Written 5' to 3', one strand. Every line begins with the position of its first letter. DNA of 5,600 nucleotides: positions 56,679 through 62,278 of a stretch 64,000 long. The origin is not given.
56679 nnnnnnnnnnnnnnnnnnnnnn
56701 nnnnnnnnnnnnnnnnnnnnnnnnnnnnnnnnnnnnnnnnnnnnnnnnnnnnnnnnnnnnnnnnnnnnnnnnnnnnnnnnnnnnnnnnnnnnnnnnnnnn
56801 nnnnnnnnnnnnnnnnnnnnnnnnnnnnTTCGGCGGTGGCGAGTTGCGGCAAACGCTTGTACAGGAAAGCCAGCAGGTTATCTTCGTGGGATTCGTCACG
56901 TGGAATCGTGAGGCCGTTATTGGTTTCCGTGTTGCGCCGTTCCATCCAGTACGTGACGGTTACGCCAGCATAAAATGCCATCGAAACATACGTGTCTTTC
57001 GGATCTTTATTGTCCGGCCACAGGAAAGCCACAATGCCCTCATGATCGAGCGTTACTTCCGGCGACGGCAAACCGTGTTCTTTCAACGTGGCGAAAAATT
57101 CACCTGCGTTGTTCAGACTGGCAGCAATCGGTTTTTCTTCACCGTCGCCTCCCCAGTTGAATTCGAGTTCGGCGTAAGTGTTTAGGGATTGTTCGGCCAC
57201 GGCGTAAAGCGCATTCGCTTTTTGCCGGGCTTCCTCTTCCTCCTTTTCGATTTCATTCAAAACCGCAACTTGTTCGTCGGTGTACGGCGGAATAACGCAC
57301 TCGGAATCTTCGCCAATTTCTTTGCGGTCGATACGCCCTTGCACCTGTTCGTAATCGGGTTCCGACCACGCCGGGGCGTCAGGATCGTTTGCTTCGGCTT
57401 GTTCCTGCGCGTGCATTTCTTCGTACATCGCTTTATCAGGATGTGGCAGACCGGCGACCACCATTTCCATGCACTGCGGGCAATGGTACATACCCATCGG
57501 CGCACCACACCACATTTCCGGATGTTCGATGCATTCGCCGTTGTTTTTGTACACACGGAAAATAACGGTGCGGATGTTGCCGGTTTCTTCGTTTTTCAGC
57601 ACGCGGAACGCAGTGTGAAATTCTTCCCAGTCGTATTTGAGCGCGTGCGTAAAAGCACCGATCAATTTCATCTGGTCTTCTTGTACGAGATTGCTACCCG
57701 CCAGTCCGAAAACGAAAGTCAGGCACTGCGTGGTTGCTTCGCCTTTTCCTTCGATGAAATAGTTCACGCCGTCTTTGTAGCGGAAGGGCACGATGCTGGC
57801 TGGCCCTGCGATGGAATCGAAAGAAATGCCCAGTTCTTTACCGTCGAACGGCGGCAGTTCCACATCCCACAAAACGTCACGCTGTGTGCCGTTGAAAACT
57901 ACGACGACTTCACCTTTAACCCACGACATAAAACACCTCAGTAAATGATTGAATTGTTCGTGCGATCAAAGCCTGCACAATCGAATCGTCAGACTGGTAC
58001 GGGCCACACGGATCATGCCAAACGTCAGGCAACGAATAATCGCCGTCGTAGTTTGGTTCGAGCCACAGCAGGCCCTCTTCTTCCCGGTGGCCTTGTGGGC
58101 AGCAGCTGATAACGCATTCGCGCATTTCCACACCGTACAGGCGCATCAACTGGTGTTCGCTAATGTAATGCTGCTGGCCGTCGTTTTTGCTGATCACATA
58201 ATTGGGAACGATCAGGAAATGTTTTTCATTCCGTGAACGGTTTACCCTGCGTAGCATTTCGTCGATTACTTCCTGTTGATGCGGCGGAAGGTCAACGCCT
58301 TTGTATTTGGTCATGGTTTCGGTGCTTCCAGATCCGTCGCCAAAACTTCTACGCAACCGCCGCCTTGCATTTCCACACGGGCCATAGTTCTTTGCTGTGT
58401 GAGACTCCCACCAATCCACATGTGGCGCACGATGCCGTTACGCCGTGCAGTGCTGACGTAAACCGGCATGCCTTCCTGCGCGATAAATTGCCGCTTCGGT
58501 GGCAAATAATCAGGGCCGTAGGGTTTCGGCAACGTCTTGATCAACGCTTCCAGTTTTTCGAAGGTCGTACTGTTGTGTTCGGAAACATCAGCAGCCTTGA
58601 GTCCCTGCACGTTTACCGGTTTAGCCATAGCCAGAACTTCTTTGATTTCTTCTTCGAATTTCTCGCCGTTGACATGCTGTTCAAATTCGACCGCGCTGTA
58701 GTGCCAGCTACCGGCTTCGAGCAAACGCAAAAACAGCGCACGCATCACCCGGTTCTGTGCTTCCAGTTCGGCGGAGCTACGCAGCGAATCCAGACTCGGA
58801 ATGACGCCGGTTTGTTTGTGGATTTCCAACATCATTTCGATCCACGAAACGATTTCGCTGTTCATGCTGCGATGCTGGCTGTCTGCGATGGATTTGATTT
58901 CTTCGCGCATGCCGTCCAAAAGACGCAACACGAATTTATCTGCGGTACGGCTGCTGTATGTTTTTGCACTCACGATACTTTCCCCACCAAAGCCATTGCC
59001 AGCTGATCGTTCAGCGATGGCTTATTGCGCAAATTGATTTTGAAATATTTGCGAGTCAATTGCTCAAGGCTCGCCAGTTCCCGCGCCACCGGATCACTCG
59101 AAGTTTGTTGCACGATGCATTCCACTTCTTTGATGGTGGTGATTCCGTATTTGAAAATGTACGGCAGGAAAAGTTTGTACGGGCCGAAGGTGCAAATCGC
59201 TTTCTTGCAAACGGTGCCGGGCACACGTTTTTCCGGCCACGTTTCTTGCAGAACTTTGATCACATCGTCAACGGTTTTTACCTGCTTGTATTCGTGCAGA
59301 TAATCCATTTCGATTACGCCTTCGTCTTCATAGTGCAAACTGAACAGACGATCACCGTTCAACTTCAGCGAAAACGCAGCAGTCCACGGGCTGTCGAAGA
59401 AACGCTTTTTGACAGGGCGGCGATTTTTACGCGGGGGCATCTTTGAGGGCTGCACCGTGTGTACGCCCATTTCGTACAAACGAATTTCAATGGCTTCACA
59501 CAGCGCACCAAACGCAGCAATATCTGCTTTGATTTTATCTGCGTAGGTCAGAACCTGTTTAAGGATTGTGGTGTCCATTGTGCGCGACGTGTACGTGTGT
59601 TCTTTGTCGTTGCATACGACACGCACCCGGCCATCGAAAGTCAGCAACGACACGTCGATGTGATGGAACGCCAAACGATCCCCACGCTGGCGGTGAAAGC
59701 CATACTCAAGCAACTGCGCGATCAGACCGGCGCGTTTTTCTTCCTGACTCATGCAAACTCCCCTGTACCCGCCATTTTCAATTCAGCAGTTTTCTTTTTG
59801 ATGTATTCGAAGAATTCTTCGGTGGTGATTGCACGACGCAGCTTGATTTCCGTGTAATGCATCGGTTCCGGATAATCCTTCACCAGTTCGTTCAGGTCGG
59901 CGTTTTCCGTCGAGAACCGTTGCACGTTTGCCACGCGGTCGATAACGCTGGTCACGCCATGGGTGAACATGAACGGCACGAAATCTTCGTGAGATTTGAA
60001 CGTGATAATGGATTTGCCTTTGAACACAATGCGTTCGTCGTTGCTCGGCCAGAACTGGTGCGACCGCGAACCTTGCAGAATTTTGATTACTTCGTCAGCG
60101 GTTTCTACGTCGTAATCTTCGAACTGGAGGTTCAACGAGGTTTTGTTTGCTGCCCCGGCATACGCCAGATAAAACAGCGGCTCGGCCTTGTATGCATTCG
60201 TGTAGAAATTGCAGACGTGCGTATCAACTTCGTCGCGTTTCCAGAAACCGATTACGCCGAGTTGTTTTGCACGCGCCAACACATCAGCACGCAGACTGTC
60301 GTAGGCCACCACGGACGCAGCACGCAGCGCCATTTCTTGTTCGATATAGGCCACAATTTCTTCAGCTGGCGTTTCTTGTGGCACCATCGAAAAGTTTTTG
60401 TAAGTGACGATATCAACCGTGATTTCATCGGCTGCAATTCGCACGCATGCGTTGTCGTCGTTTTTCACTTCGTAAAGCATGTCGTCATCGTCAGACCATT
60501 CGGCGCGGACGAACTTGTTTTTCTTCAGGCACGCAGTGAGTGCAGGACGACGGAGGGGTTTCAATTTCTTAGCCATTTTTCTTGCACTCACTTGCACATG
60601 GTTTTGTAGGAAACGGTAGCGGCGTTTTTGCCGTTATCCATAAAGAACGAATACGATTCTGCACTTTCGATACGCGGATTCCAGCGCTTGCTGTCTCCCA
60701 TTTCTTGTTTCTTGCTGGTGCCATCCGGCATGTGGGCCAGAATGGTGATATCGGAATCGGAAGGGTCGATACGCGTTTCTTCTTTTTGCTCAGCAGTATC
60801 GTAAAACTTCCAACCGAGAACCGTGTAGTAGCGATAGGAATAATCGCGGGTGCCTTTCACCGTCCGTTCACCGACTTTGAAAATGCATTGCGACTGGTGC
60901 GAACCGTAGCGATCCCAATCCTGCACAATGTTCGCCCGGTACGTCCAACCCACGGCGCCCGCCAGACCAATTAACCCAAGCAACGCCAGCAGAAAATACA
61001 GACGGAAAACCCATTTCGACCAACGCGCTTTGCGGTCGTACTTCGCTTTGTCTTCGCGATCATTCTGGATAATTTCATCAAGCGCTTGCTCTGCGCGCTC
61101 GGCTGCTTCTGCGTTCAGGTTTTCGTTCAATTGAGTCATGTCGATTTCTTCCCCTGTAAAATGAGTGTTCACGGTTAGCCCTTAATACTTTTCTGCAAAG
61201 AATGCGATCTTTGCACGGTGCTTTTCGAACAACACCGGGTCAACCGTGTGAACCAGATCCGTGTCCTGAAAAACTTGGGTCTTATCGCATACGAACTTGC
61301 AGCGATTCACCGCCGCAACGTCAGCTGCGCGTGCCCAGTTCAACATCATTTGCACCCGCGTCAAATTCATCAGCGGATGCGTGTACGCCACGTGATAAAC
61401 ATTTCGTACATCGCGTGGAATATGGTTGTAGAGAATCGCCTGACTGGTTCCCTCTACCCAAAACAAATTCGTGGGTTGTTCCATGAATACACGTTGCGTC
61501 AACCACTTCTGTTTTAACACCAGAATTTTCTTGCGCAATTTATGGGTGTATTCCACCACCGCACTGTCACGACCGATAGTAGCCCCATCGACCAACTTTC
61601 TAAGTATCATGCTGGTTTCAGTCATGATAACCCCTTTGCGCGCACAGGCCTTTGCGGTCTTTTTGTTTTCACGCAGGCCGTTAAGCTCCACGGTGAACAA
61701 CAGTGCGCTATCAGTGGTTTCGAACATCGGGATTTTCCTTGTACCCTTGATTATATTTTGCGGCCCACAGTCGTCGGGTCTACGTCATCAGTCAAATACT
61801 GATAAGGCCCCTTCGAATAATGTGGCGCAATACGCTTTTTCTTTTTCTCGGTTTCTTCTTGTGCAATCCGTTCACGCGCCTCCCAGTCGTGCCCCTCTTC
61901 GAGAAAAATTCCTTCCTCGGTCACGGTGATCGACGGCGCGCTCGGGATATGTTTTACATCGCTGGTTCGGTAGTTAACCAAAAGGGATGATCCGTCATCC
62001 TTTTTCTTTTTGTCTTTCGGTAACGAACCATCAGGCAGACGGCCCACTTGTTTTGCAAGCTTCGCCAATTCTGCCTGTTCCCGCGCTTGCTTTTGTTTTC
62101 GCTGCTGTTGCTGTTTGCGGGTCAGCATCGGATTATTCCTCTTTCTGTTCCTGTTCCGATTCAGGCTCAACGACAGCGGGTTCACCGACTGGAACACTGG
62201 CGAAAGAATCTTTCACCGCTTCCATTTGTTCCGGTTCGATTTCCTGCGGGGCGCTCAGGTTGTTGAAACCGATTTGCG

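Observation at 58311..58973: Phage AmrZ mimic: Arc domain matching the Pseudomonas master regulator of alginate, motility and biofilm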

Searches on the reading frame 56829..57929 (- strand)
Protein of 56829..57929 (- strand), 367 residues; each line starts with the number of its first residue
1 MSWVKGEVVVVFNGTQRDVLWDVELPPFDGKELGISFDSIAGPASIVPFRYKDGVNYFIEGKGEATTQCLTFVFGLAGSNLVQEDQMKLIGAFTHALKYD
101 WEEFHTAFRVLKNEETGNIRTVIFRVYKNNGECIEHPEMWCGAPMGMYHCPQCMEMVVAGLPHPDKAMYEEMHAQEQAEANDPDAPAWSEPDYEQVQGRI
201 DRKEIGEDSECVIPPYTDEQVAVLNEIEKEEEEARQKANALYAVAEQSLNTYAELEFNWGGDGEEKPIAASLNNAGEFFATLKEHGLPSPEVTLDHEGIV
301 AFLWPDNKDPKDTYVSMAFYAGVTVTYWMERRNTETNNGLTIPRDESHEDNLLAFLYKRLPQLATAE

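Call 45: search_protein_families(library=pfam, proteins=[window:56829-57929:-], max_evalue=0.01)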
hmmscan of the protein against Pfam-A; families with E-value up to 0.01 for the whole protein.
window:56829-57929:- (367 aa): 0 families

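Call 46: search_protein_families(library=phrogs, proteins=[window:56829-57929:-], max_evalue=0.001)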
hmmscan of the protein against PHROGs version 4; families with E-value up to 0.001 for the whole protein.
window:56829-57929:- (367 aa): 2 families
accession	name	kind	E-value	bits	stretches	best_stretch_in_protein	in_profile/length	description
phrog_34602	-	unknown function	2.4e-18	67.4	1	23-165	22-174/190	-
phrog_29033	-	unknown function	4.6e-12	47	1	109-168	135-195/207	-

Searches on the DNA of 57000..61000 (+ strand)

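Call 7: search_dna_similar(query=window:57000-61000:+, collection=phages, mode=near)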
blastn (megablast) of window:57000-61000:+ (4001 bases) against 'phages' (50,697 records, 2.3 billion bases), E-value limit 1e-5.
No match.

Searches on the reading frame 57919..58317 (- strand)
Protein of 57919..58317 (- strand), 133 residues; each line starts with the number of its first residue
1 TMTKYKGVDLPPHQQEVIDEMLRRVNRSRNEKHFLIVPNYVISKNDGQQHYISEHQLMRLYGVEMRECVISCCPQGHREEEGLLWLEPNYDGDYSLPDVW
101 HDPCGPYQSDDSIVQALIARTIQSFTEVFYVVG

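Call 45: search_protein_families(library=pfam, proteins=[window:57919-58317:-], max_evalue=0.01)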
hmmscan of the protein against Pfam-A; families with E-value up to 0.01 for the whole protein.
window:57919-58317:- (133 aa): 0 families

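Call 46: search_protein_families(library=phrogs, proteins=[window:57919-58317:-], max_evalue=0.001)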
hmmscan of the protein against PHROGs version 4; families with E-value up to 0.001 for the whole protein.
window:57919-58317:- (133 aa): 1 family
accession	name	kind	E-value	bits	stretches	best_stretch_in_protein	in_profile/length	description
phrog_7644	-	unknown function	4.3e-17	63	1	33-96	4-69/74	-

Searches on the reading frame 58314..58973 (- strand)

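Call 4: search_protein_families(library=pfam, proteins=[window:58314-58973:-], max_evalue=1)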
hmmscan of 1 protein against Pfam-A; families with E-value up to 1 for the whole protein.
window:58314-58973:- (220 aa): 1 family
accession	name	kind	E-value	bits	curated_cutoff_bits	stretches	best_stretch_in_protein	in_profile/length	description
PF03869.20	Arc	-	2e-13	50.4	20.4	1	8-46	1-39/50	Arc-like DNA binding domain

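Call 5: search_protein_families(library=phrogs, proteins=[window:58314-58973:-], max_evalue=0.1)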
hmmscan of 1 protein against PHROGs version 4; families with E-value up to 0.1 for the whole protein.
window:58314-58973:- (220 aa): 11 families
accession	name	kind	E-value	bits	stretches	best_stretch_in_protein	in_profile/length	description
phrog_38161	-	transcription regulation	4.1e-14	53.5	1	5-51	3-49/137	Arc-like transcriptional regulator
phrog_2685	-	other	8.2e-14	53.3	1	3-87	10-92/161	partition protein ATPase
phrog_1287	-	unknown function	3.4e-11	44.6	1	7-61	5-59/115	-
phrog_3178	-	transcription regulation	6.5e-11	43.7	1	7-50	5-48/125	Arc-like DNA binding domain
phrog_795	-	other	3.6e-09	37.9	1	4-54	10-60/116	partition protein ATPase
phrog_7906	-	transcription regulation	5.3e-09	37.8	1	6-52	4-50/111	Arc-like transcriptional regulator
phrog_30599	-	transcription regulation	1.6e-07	32.8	1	4-44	3-43/100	transcriptional regulator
phrog_228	-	transcription regulation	5.4e-07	30.6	1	5-101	4-100/251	Arc-like repressor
phrog_1388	-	unknown function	0.00033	21.9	1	8-84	2-77/143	-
phrog_13890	-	unknown function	0.00079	20.4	1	3-50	9-56/73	-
phrog_582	-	transcription regulation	0.0019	19.5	1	4-54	50-100/105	Arc-like repressor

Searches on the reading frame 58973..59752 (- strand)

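Call 45: search_protein_families(library=pfam, proteins=[window:58973-59752:-], max_evalue=0.01)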
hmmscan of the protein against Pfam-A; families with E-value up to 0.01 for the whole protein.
window:58973-59752:- (260 aa): 1 family
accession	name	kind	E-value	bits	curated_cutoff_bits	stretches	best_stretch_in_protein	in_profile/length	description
PF06169.17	DUF982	-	0.0077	16.6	22.2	0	147-187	5-43/73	Protein of unknown function (DUF982)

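Call 46: search_protein_families(library=phrogs, proteins=[window:58973-59752:-], max_evalue=0.001)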
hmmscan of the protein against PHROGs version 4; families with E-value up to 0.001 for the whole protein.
window:58973-59752:- (260 aa): 0 families

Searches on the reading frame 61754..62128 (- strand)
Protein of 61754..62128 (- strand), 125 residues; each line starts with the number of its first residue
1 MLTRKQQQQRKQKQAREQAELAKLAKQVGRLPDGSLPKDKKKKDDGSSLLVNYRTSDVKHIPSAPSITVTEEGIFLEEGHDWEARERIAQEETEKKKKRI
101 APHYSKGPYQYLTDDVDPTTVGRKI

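Call 45: search_protein_families(library=pfam, proteins=[window:61754-62128:-], max_evalue=0.01)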
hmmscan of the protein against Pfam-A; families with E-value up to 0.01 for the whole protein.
window:61754-62128:- (125 aa): 1 family
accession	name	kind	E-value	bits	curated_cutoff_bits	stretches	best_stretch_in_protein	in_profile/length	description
PF18126.6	Mitoc_mL59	-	0.0075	17.1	31.5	1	15-95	48-116/130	Mitochondrial ribosomal protein mL59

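Call 46: search_protein_families(library=phrogs, proteins=[window:61754-62128:-], max_evalue=0.001)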
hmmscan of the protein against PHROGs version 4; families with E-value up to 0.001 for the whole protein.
window:61754-62128:- (125 aa): 1 family
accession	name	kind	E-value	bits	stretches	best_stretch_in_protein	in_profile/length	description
phrog_4593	-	unknown function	1.2e-09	39.6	1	81-123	50-92/92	-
